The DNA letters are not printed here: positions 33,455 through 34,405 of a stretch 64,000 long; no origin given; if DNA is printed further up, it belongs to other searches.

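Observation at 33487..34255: Separately promoted 216 aa tetra-heme cytochrome with an AT-rich leader and a near-perfect RBS: candidate highly expressed extracellular cytochrome (OmcE-like size and heme count)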

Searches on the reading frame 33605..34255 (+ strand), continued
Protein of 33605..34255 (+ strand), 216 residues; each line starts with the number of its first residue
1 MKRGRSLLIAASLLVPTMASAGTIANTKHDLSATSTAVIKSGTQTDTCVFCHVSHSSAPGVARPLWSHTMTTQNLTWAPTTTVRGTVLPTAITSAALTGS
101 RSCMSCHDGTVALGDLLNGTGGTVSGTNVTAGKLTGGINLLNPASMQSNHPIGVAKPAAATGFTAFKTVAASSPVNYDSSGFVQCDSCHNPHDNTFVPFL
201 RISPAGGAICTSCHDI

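Call 27: list_cluster_members(proteins=[window:33605-34252:+, window:40848-41555:+, P0029, P0022, P0023, P0017])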
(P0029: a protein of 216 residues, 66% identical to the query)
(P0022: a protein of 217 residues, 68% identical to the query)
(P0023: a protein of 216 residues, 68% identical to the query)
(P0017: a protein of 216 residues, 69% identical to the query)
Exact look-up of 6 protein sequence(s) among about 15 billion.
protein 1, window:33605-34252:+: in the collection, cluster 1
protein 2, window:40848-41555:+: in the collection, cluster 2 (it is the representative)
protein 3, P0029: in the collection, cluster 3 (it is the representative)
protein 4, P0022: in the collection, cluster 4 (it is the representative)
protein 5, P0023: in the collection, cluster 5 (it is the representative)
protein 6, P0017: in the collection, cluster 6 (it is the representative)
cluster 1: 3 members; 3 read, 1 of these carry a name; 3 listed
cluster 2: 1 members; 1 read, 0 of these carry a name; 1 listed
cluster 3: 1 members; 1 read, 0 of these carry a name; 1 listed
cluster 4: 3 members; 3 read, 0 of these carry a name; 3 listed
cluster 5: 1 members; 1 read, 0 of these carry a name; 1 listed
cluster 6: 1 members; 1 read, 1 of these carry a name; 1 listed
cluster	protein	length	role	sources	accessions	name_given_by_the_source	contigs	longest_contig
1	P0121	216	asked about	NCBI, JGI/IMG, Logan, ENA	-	-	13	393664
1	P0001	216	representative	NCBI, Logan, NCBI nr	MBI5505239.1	MAG: cytochrome c3 family protein [Deltaproteobacteria bacterium] | cytochrome c3 family protein [Deltaproteobacteria bacterium]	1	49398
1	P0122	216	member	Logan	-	-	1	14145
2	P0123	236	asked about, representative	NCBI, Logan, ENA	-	-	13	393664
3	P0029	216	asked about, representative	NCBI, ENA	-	-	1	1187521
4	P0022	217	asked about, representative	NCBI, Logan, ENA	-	-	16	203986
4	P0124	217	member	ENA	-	-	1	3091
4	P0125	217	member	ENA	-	-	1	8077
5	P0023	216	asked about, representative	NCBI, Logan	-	-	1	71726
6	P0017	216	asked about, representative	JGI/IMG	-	predicted CXXCH cytochrome family protein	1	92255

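Call 31: predict_structure(alignment_id=A2)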
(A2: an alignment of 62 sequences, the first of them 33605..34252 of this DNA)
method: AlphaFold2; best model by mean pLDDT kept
length: 216 residues; sequences in the alignment: 62
mean_pLDDT: 70.0   pTM: 0.59
mean pLDDT of the five models: 70.0, 65.0, 58.0, 57.4, 45.9
residues with pLDDT >= 90: 0; 70-90: 120; 50-70: 80; < 50: 16
segments of 3 or more residues with pLDDT < 50: 51-59, 117-120
pLDDT, mean of each block of 10 residues (from residue 1): 82 67 65 81 67 44 61 85 82 84 75 51 73 74 79 78 68 70 75 54 61 55
secondary structure, 60 per line:
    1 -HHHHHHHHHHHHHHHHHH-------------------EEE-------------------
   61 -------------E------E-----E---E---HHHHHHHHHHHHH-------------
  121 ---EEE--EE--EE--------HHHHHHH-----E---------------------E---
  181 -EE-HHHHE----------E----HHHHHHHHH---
elements in order: H2-19 E39-41 H95-107 E124-126 H143-149 H185-188 H205-213

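Call 35: fold_search(model_id=the predicted structure, library=pdb)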
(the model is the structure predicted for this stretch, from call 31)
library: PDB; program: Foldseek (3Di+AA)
matches with E <= 10: 1; with E <= 0.001: 1
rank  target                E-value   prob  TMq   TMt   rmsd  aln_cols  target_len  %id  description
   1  7tfs                  1.1e-05  1.00  0.50  0.52   6.9       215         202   31  Cryo-EM of the OmcE nanowires from Geobacter sulfurreducens (released 2022-05-04)

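Call 44: find_encoding_contigs(protein=P0029, flank=10000, max_places=1)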
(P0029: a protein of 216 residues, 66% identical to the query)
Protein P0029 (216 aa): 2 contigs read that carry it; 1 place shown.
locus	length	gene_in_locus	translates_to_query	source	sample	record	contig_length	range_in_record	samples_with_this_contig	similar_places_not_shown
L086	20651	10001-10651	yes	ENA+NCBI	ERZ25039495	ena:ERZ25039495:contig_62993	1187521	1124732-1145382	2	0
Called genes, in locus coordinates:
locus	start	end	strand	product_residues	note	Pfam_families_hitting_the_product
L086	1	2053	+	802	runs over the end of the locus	PF25021:TEN_NHL (faint), PF01436:NHL (faint), PF06739:SBBP (faint), PF01731:Arylesterase (faint), PF08450:SGL (weak), PF17170:DUF5128 (faint), PF00526:Dicty_CTDC (weak)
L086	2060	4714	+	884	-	PF14522:Cytochrome_C7 (faint), PF14537:Cytochrom_c3_2 (faint), PF22113:Mtrc-MtrF_II-IV_dom (faint), PF09699:Paired_CXXCH_1 (weak)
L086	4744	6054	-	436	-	PF00037:Fer4 (faint), PF12797:Fer4_2 (faint), PF13237:Fer4_10, PF14697:Fer4_21, PF12838:Fer4_7 (weak), PF13187:Fer4_9 (weak), PF07992:Pyr_redox_2, PF13738:Pyr_redox_3, +8 more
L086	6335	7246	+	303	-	-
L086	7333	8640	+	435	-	PF02085:Cytochrom_CIII (faint), PF14537:Cytochrom_c3_2 (faint), PF14522:Cytochrome_C7 (weak)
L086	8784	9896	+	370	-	PF00058:Ldl_recept_b (faint), PF01731:Arylesterase (faint), PF08450:SGL, PF25021:TEN_NHL (faint), PF06739:SBBP (faint), PF01436:NHL (weak), PF17170:DUF5128 (weak)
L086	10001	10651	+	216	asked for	PF14537:Cytochrom_c3_2 (faint), PF14522:Cytochrome_C7 (faint), PF09699:Paired_CXXCH_1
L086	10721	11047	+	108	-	PF14522:Cytochrome_C7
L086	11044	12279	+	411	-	PF14522:Cytochrome_C7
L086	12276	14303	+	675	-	-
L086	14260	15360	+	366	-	PF17170:DUF5128 (faint), PF25021:TEN_NHL (faint), PF08450:SGL (faint), PF01436:NHL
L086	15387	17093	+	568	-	PF14522:Cytochrome_C7 (faint), PF14537:Cytochrom_c3_2 (faint), PF22678:Cytochrom_c_NrfB-like (faint), PF09699:Paired_CXXCH_1 (weak), PF22113:Mtrc-MtrF_II-IV_dom (weak)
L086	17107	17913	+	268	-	PF13622:4HBT_3, PF20789:4HBT_3C, PF02551:Acyl_CoA_thio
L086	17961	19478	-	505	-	PF20154:LNT_N, PF00795:CN_hydrolase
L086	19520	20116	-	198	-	-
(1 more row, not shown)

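Call 45: find_encoding_contigs(protein=P0022, flank=10000, max_places=1)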
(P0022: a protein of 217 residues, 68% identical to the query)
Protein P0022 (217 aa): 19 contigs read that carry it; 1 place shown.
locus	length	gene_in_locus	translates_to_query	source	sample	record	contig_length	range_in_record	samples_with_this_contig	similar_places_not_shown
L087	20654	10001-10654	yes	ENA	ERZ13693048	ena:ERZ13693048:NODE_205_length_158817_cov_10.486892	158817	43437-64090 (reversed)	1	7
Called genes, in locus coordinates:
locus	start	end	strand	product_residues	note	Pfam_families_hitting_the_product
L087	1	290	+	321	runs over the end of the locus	PF01292:Ni_hydr_CYTB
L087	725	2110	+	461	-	PF02085:Cytochrom_CIII (faint), PF14522:Cytochrome_C7 (faint), PF14537:Cytochrom_c3_2 (faint)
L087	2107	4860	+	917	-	PF01436:NHL (faint), PF08450:SGL (faint), PF17170:DUF5128 (faint), PF00526:Dicty_CTDC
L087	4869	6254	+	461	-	PF09699:Paired_CXXCH_1 (faint)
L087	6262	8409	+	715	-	PF14522:Cytochrome_C7 (faint), PF14537:Cytochrom_c3_2 (faint), PF09699:Paired_CXXCH_1 (weak)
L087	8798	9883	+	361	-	PF01731:Arylesterase (faint), PF08450:SGL, PF10282:Lactonase (faint), PF06977:SdiA-regulated (faint), PF17170:DUF5128 (faint), PF25021:TEN_NHL (faint), PF06739:SBBP (faint), PF01436:NHL (weak)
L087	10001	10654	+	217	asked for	PF14537:Cytochrom_c3_2 (faint), PF14522:Cytochrome_C7 (faint), PF09699:Paired_CXXCH_1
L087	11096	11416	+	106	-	PF14522:Cytochrome_C7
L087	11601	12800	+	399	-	PF02085:Cytochrom_CIII (faint), PF14522:Cytochrome_C7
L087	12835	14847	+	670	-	-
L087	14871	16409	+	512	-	PF17170:DUF5128 (faint), PF25021:TEN_NHL (faint), PF08450:SGL (faint), PF01436:NHL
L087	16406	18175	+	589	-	PF13435:Cytochrome_C554 (faint), PF14522:Cytochrome_C7 (faint), PF14537:Cytochrom_c3_2 (faint), PF22113:Mtrc-MtrF_II-IV_dom (weak), PF09699:Paired_CXXCH_1, PF22113:Mtrc-MtrF_II-IV_dom (weak)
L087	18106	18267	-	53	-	-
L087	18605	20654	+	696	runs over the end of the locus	PF22352:K319L-like_PKD, PF21783:YNCE (faint), PF01731:Arylesterase (faint), PF10282:Lactonase (faint), PF22494:choice_anch_I (faint), PF24684:Vgb_lyase, PF25174:Beta-prop_THOC3, PF02239:Cytochrom_D1, +1 more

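Call 46: find_encoding_contigs(protein=P0017, flank=10000, max_places=1)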
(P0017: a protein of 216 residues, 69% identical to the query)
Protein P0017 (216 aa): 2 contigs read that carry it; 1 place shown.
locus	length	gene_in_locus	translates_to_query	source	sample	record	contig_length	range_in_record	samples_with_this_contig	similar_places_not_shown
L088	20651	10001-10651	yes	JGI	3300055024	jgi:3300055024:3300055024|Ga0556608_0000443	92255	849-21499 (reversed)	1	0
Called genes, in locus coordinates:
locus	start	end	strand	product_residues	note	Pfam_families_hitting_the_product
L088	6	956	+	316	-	-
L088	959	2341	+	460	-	PF02085:Cytochrom_CIII (faint), PF14522:Cytochrome_C7 (faint), PF14537:Cytochrom_c3_2 (faint)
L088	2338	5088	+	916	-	PF01436:NHL (faint), PF08450:SGL (faint), PF17170:DUF5128 (faint), PF00526:Dicty_CTDC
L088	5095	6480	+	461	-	PF14537:Cytochrom_c3_2 (faint), PF09699:Paired_CXXCH_1 (faint)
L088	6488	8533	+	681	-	PF14522:Cytochrome_C7 (faint), PF09699:Paired_CXXCH_1 (weak)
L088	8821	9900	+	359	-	PF01731:Arylesterase (faint), PF08450:SGL (weak), PF03022:MRJP (faint), PF25021:TEN_NHL (faint), PF06739:SBBP (faint), PF01436:NHL (weak), PF17170:DUF5128 (weak)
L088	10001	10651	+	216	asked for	PF14537:Cytochrom_c3_2 (faint), PF14522:Cytochrome_C7 (faint), PF09699:Paired_CXXCH_1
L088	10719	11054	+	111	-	PF14522:Cytochrome_C7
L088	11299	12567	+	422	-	PF02085:Cytochrom_CIII (faint), PF14522:Cytochrome_C7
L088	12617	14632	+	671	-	-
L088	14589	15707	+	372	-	PF08450:SGL (faint), PF17170:DUF5128 (faint), PF25021:TEN_NHL (faint), PF01436:NHL (weak)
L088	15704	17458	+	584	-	PF14522:Cytochrome_C7 (faint), PF22678:Cytochrom_c_NrfB-like (faint), PF14537:Cytochrom_c3_2 (faint), PF09699:Paired_CXXCH_1 (weak)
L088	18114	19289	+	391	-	PF00067:p450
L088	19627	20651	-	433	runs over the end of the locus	PF00083:Sugar_tr (weak), PF07690:MFS_1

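Call 47: find_encoding_contigs(protein=P0050, flank=10000, max_places=1)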
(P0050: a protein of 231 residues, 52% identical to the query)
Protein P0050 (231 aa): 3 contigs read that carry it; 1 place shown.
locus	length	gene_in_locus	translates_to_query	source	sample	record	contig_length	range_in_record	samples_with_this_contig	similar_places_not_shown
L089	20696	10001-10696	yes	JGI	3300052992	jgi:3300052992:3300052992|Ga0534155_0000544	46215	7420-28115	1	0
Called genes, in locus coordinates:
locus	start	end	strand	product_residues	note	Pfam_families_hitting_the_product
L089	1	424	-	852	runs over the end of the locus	PF24157:DUF7408 (faint), PF05762:VWA_CoxE (weak), PF00092:VWA, PF13519:VWA_2, PF13768:VWA_3, PF07090:GATase1_like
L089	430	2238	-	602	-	PF07584:BatA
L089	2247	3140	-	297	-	PF01882:DUF58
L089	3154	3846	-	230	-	PF00733:Asn_synthase (weak), PF02568:ThiI (weak), PF06508:QueC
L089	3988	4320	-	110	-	PF00581:Rhodanese (weak)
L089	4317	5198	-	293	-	PF07884:VKOR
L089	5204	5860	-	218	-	PF00578:AhpC-TSA (weak), PF02630:SCO1-SenC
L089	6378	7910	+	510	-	PF00672:HAMP, PF07730:HisKA_3, PF02518:HATPase_c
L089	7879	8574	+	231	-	PF00072:Response_reg, PF00196:GerE, PF08281:Sigma70_r4_2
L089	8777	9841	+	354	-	PF08450:SGL (weak), PF01731:Arylesterase (faint), PF10282:Lactonase (faint), PF25021:TEN_NHL (faint), PF06739:SBBP (faint), PF17170:DUF5128 (faint), PF01436:NHL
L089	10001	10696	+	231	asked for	PF14522:Cytochrome_C7 (faint), PF14537:Cytochrom_c3_2 (faint), PF09699:Paired_CXXCH_1 (weak)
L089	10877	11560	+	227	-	PF14522:Cytochrome_C7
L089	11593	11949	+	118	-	PF14522:Cytochrome_C7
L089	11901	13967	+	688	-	-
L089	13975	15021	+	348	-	PF01731:Arylesterase (faint), PF08450:SGL (weak), PF25021:TEN_NHL (faint), PF17170:DUF5128 (faint), PF01436:NHL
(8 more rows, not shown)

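Call 64: search_protein_families(library=pfam, proteins=[L028:10001-10747:+, L028:10898-11956:+, L028:12004-13749:+, L028:13733-14185:+, L028:14202-14825:+, L028:14825-15652:+, L028:15659-16837:+, L028:16853-17362:+, L028:17343-18299:+, L028:18304-19347:+], max_evalue=0.001)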
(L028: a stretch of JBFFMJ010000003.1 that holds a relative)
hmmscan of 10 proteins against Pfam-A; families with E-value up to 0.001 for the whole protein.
L028:10001-10747:+ (249 aa): 3 families
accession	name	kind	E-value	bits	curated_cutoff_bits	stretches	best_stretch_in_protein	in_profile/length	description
PF09699.15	Paired_CXXCH_1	-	4.1e-11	42.8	20.6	1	217-248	8-37/41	Doubled CXXCH motif (Paired_CXXCH_1)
PF14522.11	Cytochrome_C7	-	6e-06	26.4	24.8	0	215-247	11-66/67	Cytochrome c7 and related cytochrome c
PF14537.11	Cytochrom_c3_2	-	8.9e-05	23.3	25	0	204-247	46-78/79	Cytochrome c3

L028:10898-11956:+ (353 aa): 5 families
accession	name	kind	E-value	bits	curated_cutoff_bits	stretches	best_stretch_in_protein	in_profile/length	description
PF00639.27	Rotamase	-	6.7e-17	62.7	21.7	1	205-298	2-96/97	PPIC-type PPIASE domain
PF13616.12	Rotamase_3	-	8.5e-17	62.2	22.5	1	195-297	11-112/116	PPIC-type PPIASE domain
PF13145.12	Rotamase_2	-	9.4e-16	59.2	27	1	178-313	1-121/121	PPIC-type PPIASE domain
PF13624.11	SurA_N_3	-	7.7e-09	36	27.2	1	33-135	21-121/162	SurA-like N-terminal domain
PF13623.11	SurA_N_2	-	7.2e-07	29.6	28.5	1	52-135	36-122/145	SurA-like N-terminal domain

L028:12004-13749:+ (582 aa): 0 families

L028:13733-14185:+ (151 aa): 2 families
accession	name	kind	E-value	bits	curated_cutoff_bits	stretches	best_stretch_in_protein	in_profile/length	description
PF14522.11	Cytochrome_C7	-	6.6e-16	58.3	24.8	1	66-128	1-67/67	Cytochrome c7 and related cytochrome c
PF02085.21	Cytochrom_CIII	-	3.7e-05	24.4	22.9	0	61-85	16-39/101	Class III cytochrome C family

L028:14202-14825:+ (208 aa): 3 families
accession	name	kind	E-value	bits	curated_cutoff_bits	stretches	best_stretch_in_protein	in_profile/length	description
PF14522.11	Cytochrome_C7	-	3.3e-11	43.3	24.8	1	129-191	1-67/67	Cytochrome c7 and related cytochrome c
PF02085.21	Cytochrom_CIII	-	5.1e-05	24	22.9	0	124-148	16-39/101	Class III cytochrome C family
PF14537.11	Cytochrom_c3_2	-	0.00046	21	25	0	167-202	6-45/79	Cytochrome c3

L028:14825-15652:+ (276 aa): 1 family
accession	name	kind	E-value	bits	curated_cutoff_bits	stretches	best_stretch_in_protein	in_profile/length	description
PF10938.13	YfdX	-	0.00099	19.6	26.6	0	135-176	106-147/149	YfdX protein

L028:15659-16837:+ (393 aa): 1 family
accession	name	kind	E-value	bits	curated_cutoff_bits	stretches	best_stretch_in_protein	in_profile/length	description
PF13424.12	TPR_12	-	6e-05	23.6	30.1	0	347-379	42-74/77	Tetratricopeptide repeat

L028:16853-17362:+ (170 aa): 2 families
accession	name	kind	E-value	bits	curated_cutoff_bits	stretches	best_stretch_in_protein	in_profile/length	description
PF14522.11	Cytochrome_C7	-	8.6e-13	48.3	24.8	1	101-160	1-66/67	Cytochrome c7 and related cytochrome c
PF02085.21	Cytochrom_CIII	-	0.00024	21.8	22.9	0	93-147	13-54/101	Class III cytochrome C family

L028:17343-18299:+ (319 aa): 4 families
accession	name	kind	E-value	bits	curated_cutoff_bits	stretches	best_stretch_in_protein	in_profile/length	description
PF17170.10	DUF5128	-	1.1e-09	38.4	22.9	1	158-236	53-134/321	6-bladed beta-propeller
PF08450.18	SGL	-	1.8e-06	28.2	26.3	0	57-143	132-222/246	SMP-30/Gluconolactonase/LRE-like region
PF10282.15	Lactonase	-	2.2e-05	24.3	21.7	0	237-310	245-321/344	Lactonase, 7-bladed beta-propeller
PF01436.27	NHL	-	0.00059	20.2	20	0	281-307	1-28/28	NHL repeat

L028:18304-19347:+ (348 aa): 6 families
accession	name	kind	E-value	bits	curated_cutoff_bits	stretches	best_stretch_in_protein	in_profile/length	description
PF01436.27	NHL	-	3e-26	90.6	20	0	222-247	1-27/28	NHL repeat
PF17170.10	DUF5128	-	1.4e-18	67.6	22.9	2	278-340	52-115/321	6-bladed beta-propeller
PF25021.1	TEN_NHL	-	3.2e-06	26.8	27.1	1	134-286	32-159/357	Teneurin NHL domain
PF01731.26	Arylesterase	-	8.2e-06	26.4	21.3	0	174-202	53-81/86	Arylesterase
PF06977.17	SdiA-regulated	-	6.3e-05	22.7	21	0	230-285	181-239/249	SdiA-regulated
PF06739.17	SBBP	-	0.00014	22.2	20.5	0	271-284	15-28/38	Beta-propeller repeat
